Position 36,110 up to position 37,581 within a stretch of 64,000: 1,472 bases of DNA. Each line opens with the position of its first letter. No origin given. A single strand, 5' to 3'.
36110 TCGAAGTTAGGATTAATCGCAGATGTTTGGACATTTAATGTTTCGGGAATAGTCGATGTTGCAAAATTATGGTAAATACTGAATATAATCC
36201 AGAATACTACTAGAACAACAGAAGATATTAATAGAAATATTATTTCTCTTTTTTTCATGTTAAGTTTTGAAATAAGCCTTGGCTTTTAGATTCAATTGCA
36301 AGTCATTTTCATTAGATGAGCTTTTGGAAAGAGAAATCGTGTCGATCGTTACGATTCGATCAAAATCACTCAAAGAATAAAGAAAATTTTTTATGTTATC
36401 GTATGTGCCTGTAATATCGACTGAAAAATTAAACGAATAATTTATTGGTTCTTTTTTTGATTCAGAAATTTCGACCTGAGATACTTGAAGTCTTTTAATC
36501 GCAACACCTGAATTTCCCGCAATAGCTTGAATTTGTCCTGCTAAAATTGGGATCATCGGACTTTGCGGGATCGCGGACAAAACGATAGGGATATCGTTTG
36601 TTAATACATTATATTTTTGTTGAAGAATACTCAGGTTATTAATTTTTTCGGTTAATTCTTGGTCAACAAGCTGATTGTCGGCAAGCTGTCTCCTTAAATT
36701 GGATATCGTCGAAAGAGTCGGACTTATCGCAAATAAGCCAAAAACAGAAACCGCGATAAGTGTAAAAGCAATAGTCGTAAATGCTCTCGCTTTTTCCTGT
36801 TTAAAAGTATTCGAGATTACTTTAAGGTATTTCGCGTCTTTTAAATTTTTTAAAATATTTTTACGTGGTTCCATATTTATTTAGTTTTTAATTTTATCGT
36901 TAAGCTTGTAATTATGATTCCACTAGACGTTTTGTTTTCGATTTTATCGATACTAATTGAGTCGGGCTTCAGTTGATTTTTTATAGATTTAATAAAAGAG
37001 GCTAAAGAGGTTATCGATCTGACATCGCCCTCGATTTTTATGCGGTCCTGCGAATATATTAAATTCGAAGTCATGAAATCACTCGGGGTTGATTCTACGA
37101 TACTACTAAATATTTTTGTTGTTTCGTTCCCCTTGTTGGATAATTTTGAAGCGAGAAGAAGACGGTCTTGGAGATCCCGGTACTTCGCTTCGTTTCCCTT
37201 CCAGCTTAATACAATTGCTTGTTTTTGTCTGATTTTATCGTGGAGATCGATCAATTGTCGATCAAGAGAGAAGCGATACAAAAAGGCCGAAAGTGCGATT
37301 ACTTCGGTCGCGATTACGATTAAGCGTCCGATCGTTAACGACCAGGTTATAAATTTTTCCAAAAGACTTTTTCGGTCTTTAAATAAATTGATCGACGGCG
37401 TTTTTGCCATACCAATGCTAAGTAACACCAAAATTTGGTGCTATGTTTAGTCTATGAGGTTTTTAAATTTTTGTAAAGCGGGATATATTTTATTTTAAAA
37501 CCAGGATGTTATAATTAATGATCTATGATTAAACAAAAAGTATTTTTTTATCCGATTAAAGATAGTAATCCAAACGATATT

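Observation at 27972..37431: Long co-directional operon fusing T4P inner-membrane components (pilN-pilO) to a surface protein, a Glf-like FAD enzyme, two GT-C transferases and a DUF2298-like protein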

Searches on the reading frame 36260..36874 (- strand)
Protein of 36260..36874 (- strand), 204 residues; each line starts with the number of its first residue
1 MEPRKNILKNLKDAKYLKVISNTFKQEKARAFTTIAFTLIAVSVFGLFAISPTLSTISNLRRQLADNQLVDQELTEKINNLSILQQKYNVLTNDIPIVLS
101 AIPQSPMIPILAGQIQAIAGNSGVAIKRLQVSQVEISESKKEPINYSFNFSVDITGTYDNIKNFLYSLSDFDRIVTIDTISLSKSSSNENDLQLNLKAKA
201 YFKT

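Call 4: search_protein_families(library=pfam, proteins=[window:36260-36874:-], max_evalue=0.01)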
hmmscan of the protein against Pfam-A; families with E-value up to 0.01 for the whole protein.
window:36260-36874:- (204 aa): 3 families
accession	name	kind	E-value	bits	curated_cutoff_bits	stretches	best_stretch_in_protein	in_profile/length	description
PF04350.18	PilO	-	1.3e-16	61.5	22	1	72-201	16-141/145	Pilus assembly protein, PilO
PF10741.14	T2SSM_b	-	0.0003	21.1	21.7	1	112-191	20-96/111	Type II secretion system (T2SS), protein M subtype b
PF00013.35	KH_1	-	0.0036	17.5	21.5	1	110-163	6-59/66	KH domain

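Call 5: search_protein_families(library=ncbifam, proteins=[window:36260-36874:-], max_evalue=0.01)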
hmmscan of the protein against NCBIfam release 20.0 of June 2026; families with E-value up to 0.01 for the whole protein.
window:36260-36874:- (204 aa): 2 families
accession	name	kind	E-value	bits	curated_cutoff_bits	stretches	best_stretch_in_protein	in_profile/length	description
NF040576.1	T2SS_GspM_XpsM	equivalog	0.0006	19.5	60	1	35-190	5-158/180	type II secretion system protein GspM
NF005688.0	PRK07488.1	equivalog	0.00095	18.2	532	1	45-169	205-320/474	indoleacetamide hydrolase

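Call 48: find_homologous_proteins(query=window:36260-36874:-, max_evalue=0.001)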
Query window:36260-36874:- (204 aa): 62 proteins with E <= 0.001 among 325 candidates.
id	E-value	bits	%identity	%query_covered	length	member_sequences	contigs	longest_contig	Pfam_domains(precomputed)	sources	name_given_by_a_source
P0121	1.2e-120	418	100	100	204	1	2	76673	PF04350.19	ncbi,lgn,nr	ncbi:MAG: type 4a pilus biogenesis protein PilO [Patescibacteria group bacterium]|nr:type 4a pilus b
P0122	1.6e-96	339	82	100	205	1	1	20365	PF04350.19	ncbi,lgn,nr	ncbi:MAG: type 4a pilus biogenesis protein PilO [Patescibacteria group bacterium]|nr:type 4a pilus b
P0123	3.3e-56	208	56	97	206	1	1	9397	PF04350.19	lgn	-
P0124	9.0e-55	203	53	88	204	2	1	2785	PF04350.19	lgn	-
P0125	3.4e-53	198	51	100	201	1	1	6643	PF04350.19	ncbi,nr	ncbi:MAG: type 4a pilus biogenesis protein PilO [bacterium]|nr:type 4a pilus biogenesis protein PilO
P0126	2.2e-51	192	49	100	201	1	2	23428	PF04350.19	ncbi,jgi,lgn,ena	-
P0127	2.4e-51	192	52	100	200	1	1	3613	PF04350.19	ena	-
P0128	3.7e-51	192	51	100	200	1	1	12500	PF04350.19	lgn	-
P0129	5.6e-51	191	48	97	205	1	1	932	PF04350.19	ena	-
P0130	6.0e-51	191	53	98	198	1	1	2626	PF04350.19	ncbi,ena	-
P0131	1.4e-50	190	49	100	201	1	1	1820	PF04350.19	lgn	-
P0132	8.9e-50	187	48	96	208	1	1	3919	PF04350.19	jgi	jgi:Tfp pilus assembly protein PilO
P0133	6.4e-49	184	47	97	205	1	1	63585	PF04350.19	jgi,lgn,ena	-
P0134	1.4e-47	180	44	98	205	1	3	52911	PF04350.19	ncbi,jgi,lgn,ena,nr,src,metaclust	ncbi:MAG TPA: type 4a pilus biogenesis protein PilO [Patescibacteria group bacterium]|nr:type 4a pil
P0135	1.9e-47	179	46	100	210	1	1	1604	PF04350.19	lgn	-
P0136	3.1e-46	176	49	98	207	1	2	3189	PF04350.19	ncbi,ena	-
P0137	8.8e-46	174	49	87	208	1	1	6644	PF04350.19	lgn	-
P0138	9.5e-46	174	49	100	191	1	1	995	PF04350.19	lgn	-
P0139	4.3e-45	172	49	93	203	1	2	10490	PF04350.19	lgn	-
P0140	1.1e-44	170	50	88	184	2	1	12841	PF04350.19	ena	-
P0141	1.4e-44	170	46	97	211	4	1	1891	PF04350.19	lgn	-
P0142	3.2e-44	169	49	97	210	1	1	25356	PF04350.19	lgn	-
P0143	6.2e-44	168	46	97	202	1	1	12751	PF04350.19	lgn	-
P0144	8.2e-44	168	48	97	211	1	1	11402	PF04350.19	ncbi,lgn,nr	ncbi:MAG TPA: type 4a pilus biogenesis protein PilO [Candidatus Sulfotelmatobacter sp.]|nr:type 4a p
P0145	1.1e-43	167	47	97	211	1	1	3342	PF04350.19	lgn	-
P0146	5.3e-42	162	45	97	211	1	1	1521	PF04350.19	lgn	-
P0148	4.0e-41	159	46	100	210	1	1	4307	PF04350.19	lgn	-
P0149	1.1e-40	157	46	98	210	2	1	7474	PF04350.19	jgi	-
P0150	2.8e-40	156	46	97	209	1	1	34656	PF04350.19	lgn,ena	-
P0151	3.6e-40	156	44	91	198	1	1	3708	PF04350.19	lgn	-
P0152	8.5e-40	155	45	96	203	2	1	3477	PF04350.19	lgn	-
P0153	1.2e-39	154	42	97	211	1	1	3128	PF04350.19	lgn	-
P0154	1.8e-39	153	43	98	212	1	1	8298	PF04350.19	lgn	-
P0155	2.2e-39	153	38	100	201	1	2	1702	PF04350.19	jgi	jgi:Tfp pilus assembly protein PilO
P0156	6.8e-39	152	45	94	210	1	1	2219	PF04350.19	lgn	-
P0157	2.5e-38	150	43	98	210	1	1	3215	PF04350.19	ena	-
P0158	2.8e-38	150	47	88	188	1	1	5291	PF04350.19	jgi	jgi:Tfp pilus assembly protein PilO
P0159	4.2e-38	149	40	96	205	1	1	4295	PF04350.19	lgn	-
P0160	8.4e-38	148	45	93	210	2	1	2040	PF04350.19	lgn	-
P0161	2.0e-37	147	43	98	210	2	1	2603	PF04350.19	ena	-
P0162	7.8e-37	145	42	98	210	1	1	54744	PF04350.19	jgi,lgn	jgi:Tfp pilus assembly protein PilO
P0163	1.8e-34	137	38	87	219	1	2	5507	PF04350.19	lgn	-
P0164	1.8e-34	137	40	99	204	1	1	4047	PF04350.19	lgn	-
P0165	3.0e-34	136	41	93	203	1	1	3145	PF04350.19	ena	-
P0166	4.0e-34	136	42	97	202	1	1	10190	PF04350.19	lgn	-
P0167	5.7e-34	136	41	91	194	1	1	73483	PF04350.19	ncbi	-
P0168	6.9e-34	135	41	92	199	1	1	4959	PF04350.19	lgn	-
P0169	1.3e-33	134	41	93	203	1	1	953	PF04350.19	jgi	jgi:Tfp pilus assembly protein PilO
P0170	1.0e-31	128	42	82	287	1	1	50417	PF04350.19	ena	-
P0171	3.1e-30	123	38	100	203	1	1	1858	PF04350.19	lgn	-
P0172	4.3e-30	123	41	89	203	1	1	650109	PF04350.19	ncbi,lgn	-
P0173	7.4e-30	122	38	88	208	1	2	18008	PF04350.19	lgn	-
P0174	1.5e-28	118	38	98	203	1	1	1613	PF04350.19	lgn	-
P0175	2.1e-28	117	39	92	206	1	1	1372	PF04350.19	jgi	jgi:Tfp pilus assembly protein PilO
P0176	4.1e-28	116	38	93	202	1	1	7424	PF04350.19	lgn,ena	-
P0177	2.8e-27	114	40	84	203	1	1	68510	-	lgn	-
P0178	8.1e-27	112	36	97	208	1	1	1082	PF04350.19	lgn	-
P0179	5.4e-25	106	35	96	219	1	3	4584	PF04350.19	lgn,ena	-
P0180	1.2e-22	99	32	93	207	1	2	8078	PF04350.19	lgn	-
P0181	1.1e-21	96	35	87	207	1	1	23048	PF04350.19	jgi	jgi:Tfp pilus assembly protein PilO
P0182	4.6e-18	84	30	80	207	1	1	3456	PF04350.19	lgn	-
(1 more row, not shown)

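Call 49: find_encoding_contigs(protein=P0181, flank=10000, max_places=1)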
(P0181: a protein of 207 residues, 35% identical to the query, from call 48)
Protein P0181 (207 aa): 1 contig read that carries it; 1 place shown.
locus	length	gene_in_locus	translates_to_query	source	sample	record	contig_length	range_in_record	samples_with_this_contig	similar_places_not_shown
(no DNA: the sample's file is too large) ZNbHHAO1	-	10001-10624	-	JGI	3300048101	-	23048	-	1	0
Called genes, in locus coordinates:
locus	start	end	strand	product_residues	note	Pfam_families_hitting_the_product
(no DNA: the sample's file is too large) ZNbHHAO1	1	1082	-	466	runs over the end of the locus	-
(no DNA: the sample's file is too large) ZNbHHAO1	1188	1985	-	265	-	PF01026:TatD_DNase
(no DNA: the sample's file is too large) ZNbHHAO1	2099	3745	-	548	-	PF00118:Cpn60_TCP1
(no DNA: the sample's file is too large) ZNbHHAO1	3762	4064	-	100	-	PF00166:Cpn10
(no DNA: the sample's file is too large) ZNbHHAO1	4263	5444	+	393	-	PF00801:PKD, PF18911:PKD_4 (weak)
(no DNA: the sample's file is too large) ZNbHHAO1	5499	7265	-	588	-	PF00009:GTP_EFTU, PF00071:Ras (weak), PF22042:EF-G_D2 (weak), PF03144:GTP_EFTU_D2, PF00679:EFG_C, PF06421:LepA_C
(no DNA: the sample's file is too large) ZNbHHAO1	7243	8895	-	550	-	PF03023:MurJ, PF13440:Polysacc_synt_3 (weak)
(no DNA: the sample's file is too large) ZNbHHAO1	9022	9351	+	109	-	-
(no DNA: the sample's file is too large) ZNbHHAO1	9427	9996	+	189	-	-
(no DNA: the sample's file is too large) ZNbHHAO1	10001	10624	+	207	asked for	PF04350:PilO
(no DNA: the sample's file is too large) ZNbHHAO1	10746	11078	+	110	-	-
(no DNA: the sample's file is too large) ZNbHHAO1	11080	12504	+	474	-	PF19077:Big_13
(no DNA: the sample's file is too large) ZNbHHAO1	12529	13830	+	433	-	PF00070:Pyr_redox (faint), PF01266:DAO, PF01593:Amino_oxidase, PF07992:Pyr_redox_2 (faint), PF13450:NAD_binding_8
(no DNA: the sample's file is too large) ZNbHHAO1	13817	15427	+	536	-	PF13231:PMT_2 (weak)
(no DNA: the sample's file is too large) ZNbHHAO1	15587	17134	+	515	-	PF02366:PMT, PF13231:PMT_2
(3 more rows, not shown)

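Call 50: find_encoding_contigs(protein=P0172, flank=10000, max_places=1)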
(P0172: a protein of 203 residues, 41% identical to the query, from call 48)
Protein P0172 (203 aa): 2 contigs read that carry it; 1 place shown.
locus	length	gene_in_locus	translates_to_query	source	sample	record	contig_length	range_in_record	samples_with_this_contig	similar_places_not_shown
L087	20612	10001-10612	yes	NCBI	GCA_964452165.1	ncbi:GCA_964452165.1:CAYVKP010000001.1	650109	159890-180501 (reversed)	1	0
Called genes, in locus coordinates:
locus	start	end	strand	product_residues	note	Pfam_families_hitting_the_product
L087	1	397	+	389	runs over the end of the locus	-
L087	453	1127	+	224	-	-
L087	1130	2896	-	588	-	PF00009:GTP_EFTU, PF10662:PduV-EutP (weak), PF03144:GTP_EFTU_D2, PF00679:EFG_C, PF06421:LepA_C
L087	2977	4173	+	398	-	-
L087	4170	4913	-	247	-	PF13521:AAA_28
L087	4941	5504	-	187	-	-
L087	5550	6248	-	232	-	PF00551:Formyl_trans_N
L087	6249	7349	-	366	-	PF00586:AIRS, PF02769:AIRS_C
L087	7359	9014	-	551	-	PF03023:MurJ, PF13440:Polysacc_synt_3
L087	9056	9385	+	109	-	PF01649:Ribosomal_S20p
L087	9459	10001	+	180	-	PF05137:PilN (weak)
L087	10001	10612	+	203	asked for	PF04350:PilO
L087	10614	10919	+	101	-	-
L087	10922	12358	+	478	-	PF00041:fn3 (weak), PF19077:Big_13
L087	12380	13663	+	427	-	PF00070:Pyr_redox (faint), PF01266:DAO (weak), PF01593:Amino_oxidase, PF07992:Pyr_redox_2 (faint), PF13450:NAD_binding_8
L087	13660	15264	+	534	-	PF02366:PMT, PF13231:PMT_2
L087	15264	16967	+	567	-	PF13231:PMT_2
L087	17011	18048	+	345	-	PF01073:3Beta_HSD, PF01370:Epimerase, PF02719:Polysacc_synt_2, PF04321:RmlD_sub_bind, PF05368:NmrA, PF13460:NAD_binding_10, PF16363:GDP_Man_Dehyd, PF07993:NAD_binding_4, +1 more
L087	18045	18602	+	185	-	-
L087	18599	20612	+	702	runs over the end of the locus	PF10060:DUF2298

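Call 51: find_encoding_contigs(protein=P0170, flank=10000, max_places=1)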
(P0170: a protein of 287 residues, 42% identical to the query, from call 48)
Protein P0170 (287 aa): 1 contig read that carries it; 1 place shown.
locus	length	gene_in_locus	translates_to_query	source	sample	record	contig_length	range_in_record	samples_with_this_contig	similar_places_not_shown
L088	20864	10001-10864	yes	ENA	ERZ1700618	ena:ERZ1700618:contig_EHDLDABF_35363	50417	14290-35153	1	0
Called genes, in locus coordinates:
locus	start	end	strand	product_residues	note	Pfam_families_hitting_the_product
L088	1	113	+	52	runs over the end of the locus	-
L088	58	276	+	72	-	-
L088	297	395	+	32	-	-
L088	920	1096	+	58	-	PF00953:Glycos_transf_4 (weak)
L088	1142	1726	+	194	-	PF00953:Glycos_transf_4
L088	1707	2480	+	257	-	PF01040:UbiA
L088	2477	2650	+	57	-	-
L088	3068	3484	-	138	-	PF08308:PEGA (weak)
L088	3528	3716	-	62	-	PF00118:Cpn60_TCP1 (weak)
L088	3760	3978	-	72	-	PF00118:Cpn60_TCP1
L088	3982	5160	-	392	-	PF00118:Cpn60_TCP1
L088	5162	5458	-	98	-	PF00166:Cpn10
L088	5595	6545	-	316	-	PF14492:EFG_III (weak), PF00679:EFG_C, PF06421:LepA_C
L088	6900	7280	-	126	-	PF00009:GTP_EFTU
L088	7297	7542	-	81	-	-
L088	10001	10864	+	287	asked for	PF04350:PilO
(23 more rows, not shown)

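Call 79: search_protein_families(library=pfam, proteins=[L087:18045-18602:+], max_evalue=0.001)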
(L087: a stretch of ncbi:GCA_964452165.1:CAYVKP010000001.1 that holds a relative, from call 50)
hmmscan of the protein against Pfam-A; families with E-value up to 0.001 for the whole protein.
L087:18045-18602:+ (185 aa): 0 families

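Call 83: find_encoding_contigs(protein=P0177, flank=10000, max_places=1)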
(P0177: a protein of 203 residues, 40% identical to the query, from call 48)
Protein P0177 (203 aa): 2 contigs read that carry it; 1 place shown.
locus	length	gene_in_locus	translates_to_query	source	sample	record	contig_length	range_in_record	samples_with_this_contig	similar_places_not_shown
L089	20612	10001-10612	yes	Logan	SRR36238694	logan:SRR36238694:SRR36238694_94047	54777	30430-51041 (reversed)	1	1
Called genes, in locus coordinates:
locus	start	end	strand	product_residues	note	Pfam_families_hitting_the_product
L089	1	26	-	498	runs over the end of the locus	PF13632:Glyco_trans_2_3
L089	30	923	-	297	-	PF01026:TatD_DNase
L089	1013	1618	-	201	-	-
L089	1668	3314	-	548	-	PF00118:Cpn60_TCP1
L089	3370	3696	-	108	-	PF00166:Cpn10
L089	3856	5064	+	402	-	PF00963:Cohesin, PF18911:PKD_4, PF00801:PKD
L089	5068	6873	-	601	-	PF00009:GTP_EFTU, PF01926:MMR_HSR1 (faint), PF00679:EFG_C, PF06421:LepA_C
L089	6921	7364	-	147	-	PF01243:PNPOx_N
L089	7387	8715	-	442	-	PF03023:MurJ, PF13440:Polysacc_synt_3 (weak)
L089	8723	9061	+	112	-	-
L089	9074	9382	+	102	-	PF01649:Ribosomal_S20p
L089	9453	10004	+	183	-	-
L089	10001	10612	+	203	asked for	-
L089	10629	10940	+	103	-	-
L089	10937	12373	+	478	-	PF00041:fn3 (weak), PF19077:Big_13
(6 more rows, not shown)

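Call 84: find_encoding_contigs(protein=P0162, flank=10000, max_places=1)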
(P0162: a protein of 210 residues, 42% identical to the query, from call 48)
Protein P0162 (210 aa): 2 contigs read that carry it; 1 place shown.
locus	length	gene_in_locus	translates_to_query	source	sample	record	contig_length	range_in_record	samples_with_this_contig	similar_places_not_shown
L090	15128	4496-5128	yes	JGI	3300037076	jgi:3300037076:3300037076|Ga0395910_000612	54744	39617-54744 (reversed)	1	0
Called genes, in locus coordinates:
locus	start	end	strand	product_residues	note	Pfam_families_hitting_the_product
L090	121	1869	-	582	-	PF00009:GTP_EFTU, PF03144:GTP_EFTU_D2, PF14492:EFG_III (faint), PF00679:EFG_C, PF06421:LepA_C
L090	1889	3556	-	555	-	PF01554:MatE (weak), PF03023:MurJ, PF13440:Polysacc_synt_3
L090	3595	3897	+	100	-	PF01649:Ribosomal_S20p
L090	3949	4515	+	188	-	-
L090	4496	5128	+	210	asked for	PF04350:PilO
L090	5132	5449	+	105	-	-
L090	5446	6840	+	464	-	PF00041:fn3 (weak), PF16656:Pur_ac_phosph_N, PF19077:Big_13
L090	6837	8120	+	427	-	PF00070:Pyr_redox (faint), PF01266:DAO, PF01593:Amino_oxidase, PF13450:NAD_binding_8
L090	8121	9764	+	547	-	-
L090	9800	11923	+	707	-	PF10060:DUF2298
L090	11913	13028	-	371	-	PF03816:LytR_cpsA_psr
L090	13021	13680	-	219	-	PF00121:TIM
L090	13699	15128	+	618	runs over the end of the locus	PF00580:UvrD-helicase, PF13245:AAA_19, PF13604:AAA_30 (faint), PF01443:Viral_helicase1 (faint), PF13361:UvrD_C, PF13538:UvrD_C_2 (weak)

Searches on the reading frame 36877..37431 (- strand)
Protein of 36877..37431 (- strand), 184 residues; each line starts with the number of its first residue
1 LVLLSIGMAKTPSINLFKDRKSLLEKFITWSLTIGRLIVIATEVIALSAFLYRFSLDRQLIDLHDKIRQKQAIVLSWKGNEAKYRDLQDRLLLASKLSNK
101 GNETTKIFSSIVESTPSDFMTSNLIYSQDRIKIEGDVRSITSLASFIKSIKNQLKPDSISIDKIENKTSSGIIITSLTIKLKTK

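Call 4: search_protein_families(library=pfam, proteins=[window:36877-37431:-], max_evalue=0.01)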
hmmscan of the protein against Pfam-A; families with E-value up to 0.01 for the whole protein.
window:36877-37431:- (184 aa): 0 families

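Call 5: search_protein_families(library=ncbifam, proteins=[window:36877-37431:-], max_evalue=0.01)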
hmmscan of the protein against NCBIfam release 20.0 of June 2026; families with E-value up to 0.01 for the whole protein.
window:36877-37431:- (184 aa): 0 families

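Call 60: search_solved_structures(query=A4, max_evalue=1, show_alignments=1)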
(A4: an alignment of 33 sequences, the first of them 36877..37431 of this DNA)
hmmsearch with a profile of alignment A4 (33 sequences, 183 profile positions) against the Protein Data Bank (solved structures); distinct sequences matched with E-value up to 1: 1.
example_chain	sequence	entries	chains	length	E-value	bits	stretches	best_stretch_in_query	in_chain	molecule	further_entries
3jc8_Na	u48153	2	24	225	0.0023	21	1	61-146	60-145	PilN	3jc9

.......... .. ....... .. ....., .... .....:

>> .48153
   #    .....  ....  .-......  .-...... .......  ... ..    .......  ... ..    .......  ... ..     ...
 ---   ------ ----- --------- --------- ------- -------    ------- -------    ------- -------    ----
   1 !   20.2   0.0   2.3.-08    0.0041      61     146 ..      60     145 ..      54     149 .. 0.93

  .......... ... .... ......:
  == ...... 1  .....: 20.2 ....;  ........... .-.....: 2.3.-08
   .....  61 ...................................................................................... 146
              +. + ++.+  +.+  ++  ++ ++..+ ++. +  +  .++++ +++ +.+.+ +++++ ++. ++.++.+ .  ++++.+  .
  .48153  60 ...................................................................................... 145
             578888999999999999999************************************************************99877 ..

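Call 62: search_protein_families(library=pfam, alignment_id=A4, max_evalue=0.01)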
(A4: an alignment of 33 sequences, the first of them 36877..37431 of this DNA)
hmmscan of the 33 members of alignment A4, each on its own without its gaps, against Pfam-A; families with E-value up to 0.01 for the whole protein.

A. member 1, window:36877-37431:- (184 aa): 0 families

B. families by the number of members that match (of 33 scanned): 4 families
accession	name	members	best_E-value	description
PF05137.18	PilN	21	5.9e-12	Fimbrial assembly protein (PilN)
PF11128.13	Nucleocap_ssRNA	1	0.0008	Plant viral coat protein nucleocapsid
PF18634.6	RXLR_WY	1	0.0014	RXLR phytopathogen effector protein WY-domain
PF13093.11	FTA4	1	0.0024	Kinetochore complex Fta4 of Sim4 subunit, or CENP-50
